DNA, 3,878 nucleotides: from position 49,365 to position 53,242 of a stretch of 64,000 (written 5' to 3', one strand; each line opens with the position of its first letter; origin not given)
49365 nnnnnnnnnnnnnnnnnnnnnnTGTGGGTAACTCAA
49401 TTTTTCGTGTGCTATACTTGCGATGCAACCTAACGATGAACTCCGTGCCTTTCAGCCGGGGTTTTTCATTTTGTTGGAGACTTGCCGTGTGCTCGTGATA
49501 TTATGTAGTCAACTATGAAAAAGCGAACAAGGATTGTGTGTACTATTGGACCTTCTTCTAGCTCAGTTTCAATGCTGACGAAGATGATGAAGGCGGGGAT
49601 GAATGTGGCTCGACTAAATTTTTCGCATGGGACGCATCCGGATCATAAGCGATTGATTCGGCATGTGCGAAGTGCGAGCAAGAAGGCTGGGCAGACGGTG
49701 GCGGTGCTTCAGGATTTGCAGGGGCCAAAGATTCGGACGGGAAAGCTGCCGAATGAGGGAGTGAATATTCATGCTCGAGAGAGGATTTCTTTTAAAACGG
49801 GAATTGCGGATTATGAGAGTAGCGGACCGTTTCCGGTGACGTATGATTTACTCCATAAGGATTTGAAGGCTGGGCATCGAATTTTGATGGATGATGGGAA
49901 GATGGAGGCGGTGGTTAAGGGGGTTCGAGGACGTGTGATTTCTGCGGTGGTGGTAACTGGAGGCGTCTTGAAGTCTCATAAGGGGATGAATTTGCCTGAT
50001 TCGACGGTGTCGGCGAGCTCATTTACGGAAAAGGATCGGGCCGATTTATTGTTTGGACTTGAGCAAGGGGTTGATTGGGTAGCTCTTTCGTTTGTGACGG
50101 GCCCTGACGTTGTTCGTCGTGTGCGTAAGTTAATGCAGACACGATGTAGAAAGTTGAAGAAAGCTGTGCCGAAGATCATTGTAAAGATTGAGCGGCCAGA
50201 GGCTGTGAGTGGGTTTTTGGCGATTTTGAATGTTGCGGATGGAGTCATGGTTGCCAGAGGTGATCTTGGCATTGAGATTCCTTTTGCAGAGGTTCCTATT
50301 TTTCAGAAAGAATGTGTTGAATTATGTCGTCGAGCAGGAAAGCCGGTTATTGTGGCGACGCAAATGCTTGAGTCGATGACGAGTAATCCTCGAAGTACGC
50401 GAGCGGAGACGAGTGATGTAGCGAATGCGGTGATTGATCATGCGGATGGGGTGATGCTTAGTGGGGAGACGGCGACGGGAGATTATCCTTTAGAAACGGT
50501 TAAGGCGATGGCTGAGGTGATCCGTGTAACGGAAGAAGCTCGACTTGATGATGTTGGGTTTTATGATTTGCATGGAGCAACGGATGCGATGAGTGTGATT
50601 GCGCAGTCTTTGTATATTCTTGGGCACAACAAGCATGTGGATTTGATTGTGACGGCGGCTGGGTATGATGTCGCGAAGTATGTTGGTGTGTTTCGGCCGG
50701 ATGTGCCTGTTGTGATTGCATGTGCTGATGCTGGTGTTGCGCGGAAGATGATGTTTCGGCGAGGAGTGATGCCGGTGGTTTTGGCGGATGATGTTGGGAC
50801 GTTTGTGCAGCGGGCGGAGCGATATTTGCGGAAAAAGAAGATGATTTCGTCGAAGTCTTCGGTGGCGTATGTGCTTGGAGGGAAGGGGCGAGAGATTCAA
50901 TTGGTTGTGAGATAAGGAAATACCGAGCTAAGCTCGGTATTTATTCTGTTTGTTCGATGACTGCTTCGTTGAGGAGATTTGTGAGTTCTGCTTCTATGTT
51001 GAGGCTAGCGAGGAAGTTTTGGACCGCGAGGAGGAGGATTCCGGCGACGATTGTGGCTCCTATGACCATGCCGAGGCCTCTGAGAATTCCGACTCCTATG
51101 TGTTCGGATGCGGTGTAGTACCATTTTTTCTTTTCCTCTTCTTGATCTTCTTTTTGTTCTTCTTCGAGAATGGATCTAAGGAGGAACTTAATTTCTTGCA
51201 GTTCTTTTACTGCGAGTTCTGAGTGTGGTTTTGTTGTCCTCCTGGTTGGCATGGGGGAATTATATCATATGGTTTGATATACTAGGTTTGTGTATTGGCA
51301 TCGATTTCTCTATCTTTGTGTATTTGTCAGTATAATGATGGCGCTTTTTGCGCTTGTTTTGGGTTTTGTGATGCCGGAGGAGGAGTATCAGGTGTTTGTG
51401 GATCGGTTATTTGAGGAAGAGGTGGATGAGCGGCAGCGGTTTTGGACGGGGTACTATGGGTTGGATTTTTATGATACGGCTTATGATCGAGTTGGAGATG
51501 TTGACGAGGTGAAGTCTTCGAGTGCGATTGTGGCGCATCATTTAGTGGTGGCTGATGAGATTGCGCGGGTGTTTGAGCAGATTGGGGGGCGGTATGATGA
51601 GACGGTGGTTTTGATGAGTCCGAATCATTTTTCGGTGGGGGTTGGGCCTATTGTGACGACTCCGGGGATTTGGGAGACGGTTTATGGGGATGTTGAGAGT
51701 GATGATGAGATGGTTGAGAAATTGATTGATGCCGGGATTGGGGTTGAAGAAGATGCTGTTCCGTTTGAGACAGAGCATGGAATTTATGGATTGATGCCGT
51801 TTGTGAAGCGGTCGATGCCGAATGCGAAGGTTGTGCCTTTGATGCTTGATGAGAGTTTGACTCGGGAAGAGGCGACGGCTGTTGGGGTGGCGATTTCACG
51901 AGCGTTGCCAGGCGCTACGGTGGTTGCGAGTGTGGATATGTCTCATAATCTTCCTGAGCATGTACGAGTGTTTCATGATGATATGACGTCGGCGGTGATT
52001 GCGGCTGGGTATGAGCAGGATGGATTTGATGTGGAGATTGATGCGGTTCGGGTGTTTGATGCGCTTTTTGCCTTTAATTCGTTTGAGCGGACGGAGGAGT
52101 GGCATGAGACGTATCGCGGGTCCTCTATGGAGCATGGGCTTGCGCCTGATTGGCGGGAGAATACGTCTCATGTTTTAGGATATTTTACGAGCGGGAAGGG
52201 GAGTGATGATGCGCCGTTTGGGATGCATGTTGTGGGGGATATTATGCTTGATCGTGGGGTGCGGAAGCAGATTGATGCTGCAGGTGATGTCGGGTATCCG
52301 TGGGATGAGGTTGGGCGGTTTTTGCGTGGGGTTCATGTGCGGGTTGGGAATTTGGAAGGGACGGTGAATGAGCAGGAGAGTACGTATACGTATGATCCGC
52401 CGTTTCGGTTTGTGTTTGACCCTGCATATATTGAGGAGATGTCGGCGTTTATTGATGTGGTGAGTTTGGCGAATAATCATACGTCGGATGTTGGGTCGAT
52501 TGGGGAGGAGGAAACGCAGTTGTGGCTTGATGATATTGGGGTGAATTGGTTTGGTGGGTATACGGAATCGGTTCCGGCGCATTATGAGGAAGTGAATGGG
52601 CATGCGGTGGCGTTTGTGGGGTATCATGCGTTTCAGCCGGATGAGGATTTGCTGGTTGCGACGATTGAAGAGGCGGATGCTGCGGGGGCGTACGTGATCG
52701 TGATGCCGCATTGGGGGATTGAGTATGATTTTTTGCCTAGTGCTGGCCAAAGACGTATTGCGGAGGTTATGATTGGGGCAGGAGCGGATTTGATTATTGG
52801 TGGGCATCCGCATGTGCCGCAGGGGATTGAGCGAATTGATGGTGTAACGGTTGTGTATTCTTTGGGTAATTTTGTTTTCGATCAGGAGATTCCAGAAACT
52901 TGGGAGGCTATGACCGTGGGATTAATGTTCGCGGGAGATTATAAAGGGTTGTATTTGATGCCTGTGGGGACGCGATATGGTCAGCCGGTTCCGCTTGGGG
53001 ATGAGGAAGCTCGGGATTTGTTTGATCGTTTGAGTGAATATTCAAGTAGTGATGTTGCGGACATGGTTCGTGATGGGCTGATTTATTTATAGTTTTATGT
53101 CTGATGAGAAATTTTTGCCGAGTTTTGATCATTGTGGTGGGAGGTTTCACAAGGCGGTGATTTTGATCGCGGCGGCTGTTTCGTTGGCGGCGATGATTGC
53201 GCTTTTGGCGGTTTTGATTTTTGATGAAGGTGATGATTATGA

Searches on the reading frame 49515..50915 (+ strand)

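Call 8: search_protein_families(library=pfam, proteins=[window:49515-50915:+], max_evalue=0.01)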
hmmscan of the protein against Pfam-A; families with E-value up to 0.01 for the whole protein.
window:49515-50915:+ (466 aa): 2 families
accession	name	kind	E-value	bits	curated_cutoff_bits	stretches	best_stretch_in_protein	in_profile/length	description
PF00224.27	PK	-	7.1e-112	374.2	30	1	3-329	2-328/328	Pyruvate kinase, barrel domain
PF02887.21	PK_C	-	2.2e-06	28.2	28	1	380-455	23-99/114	Pyruvate kinase, alpha/beta domain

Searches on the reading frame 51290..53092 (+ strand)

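Call 45: search_protein_families(library=pfam, proteins=[window:51290-53092:+], max_evalue=0.001)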
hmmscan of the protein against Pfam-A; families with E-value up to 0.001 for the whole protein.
window:51290-53092:+ (600 aa): 2 families
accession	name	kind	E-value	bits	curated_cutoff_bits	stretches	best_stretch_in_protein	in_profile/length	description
PF09587.15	PGA_cap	-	1.5e-52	179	27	1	314-532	4-255/255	Bacterial capsule synthesis protein PGA_cap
PF01875.22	Memo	-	2.3e-18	66.8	27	1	88-221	47-182/269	Memo-like protein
